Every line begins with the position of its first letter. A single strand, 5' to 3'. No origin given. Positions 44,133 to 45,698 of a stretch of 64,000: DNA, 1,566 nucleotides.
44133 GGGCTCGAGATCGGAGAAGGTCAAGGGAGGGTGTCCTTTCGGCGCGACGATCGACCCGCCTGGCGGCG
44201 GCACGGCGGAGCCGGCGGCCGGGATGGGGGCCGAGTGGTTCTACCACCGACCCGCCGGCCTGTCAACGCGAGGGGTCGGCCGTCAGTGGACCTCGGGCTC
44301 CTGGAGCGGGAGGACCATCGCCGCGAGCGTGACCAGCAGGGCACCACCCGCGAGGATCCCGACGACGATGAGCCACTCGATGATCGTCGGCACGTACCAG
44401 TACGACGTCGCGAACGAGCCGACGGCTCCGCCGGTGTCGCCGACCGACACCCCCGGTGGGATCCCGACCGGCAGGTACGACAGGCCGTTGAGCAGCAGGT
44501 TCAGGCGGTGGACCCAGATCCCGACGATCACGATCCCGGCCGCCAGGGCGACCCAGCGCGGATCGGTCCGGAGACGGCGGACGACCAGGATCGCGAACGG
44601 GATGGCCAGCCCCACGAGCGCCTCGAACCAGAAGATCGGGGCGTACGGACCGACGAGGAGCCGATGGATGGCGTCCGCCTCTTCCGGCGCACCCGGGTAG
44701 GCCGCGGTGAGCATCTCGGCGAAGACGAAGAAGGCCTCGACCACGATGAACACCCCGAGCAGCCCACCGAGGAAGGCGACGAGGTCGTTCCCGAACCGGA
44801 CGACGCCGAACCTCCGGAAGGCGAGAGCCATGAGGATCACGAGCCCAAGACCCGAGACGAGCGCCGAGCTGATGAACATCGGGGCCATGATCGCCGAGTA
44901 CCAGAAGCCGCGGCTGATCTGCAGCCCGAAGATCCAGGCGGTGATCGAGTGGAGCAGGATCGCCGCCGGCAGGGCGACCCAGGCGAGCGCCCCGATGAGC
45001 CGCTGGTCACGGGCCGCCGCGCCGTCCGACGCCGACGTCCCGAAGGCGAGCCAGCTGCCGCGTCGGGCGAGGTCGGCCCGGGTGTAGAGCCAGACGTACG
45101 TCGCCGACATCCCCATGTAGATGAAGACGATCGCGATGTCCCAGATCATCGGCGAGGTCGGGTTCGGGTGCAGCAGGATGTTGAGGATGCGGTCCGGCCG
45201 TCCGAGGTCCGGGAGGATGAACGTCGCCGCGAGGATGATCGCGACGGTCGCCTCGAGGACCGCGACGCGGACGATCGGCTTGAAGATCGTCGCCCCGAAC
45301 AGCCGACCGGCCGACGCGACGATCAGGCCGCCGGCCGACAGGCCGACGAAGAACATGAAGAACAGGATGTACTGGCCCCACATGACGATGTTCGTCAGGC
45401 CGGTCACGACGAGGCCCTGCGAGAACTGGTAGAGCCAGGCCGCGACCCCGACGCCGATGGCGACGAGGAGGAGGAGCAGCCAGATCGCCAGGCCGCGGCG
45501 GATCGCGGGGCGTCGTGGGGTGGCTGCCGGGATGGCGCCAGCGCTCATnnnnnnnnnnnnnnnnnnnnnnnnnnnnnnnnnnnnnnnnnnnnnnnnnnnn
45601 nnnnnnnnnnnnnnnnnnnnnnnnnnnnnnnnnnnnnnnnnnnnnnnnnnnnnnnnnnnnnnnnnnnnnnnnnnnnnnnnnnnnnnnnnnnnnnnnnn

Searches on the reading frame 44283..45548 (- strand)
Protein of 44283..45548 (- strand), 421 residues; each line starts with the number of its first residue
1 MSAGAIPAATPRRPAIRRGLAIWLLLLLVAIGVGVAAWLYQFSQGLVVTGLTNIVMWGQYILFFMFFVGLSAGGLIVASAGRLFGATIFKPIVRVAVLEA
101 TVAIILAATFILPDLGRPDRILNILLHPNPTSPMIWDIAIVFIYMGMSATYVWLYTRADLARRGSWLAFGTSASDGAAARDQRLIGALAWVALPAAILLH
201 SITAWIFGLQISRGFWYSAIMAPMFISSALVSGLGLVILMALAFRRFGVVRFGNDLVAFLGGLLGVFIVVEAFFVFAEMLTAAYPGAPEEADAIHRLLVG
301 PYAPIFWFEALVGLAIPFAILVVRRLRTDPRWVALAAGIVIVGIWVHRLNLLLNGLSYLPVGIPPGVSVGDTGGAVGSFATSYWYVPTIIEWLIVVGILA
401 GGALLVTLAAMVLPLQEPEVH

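Call 3: search_protein_families(library=pfam, proteins=[window:44283-45548:-], max_evalue=0.01)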
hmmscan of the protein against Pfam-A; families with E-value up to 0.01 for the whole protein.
window:44283-45548:- (421 aa): 1 family
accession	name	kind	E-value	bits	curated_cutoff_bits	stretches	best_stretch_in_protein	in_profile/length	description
PF03916.19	NrfD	-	3.7e-55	188.2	25.8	1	48-356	2-309/313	Polysulphide reductase, NrfD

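Call 4: search_protein_families(library=ncbifam, proteins=[window:44283-45548:-], max_evalue=0.01)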
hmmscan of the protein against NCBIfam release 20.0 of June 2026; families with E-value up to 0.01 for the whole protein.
window:44283-45548:- (421 aa): 6 families
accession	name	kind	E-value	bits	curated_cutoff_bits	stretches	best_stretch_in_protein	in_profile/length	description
NF045798.1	DsrP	equivalog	1.2e-40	140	350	2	21-157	13-145/346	sulfate reduction electron transfer complex DsrMKJOP subunit DsrP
NF041784.1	mnquin_red_QrcD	equivalog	1.6e-12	47.5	570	2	224-416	222-401/408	menaquinone reductase integral membrane subunit QrcD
NF045714.1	sulf_resp_HmcC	equivalog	4e-11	42.8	550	2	29-146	10-130/376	sulfate respiration complex protein HmcC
TIGR03148.1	cyt_nit_nrfD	equivalog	3e-10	39.9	347.6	1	54-354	7-310/316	cytochrome c nitrite reductase subunit NrfD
NF008133.1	PRK10881.1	equivalog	1.8e-08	34.2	450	1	22-400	16-358/377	Ni/Fe-hydrogenase cytochrome b subunit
NF011568.0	PRK14992.1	equivalog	2.3e-05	23.9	314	1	55-354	17-287/341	tetrathionate reductase subunit TtrC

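Call 105: search_solved_structures(query=window:44283-45548:-, max_evalue=0.001)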
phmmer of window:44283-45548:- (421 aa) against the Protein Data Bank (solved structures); distinct sequences matched with E-value up to 0.001: 4.
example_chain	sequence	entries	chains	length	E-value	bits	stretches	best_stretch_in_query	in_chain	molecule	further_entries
6f0k_C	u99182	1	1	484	7.4e-14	54.8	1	33-383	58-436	Polysulphide reductase NrfD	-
6btm_C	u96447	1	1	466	7.2e-11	44.9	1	13-380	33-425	Alternative Complex III subunit C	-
6lod_C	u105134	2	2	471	4.4e-07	32.4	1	37-362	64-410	Polysulphide reductase NrfD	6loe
8k9e_C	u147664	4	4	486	0.00041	22.7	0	18-356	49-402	Polysulphide reductase NrfD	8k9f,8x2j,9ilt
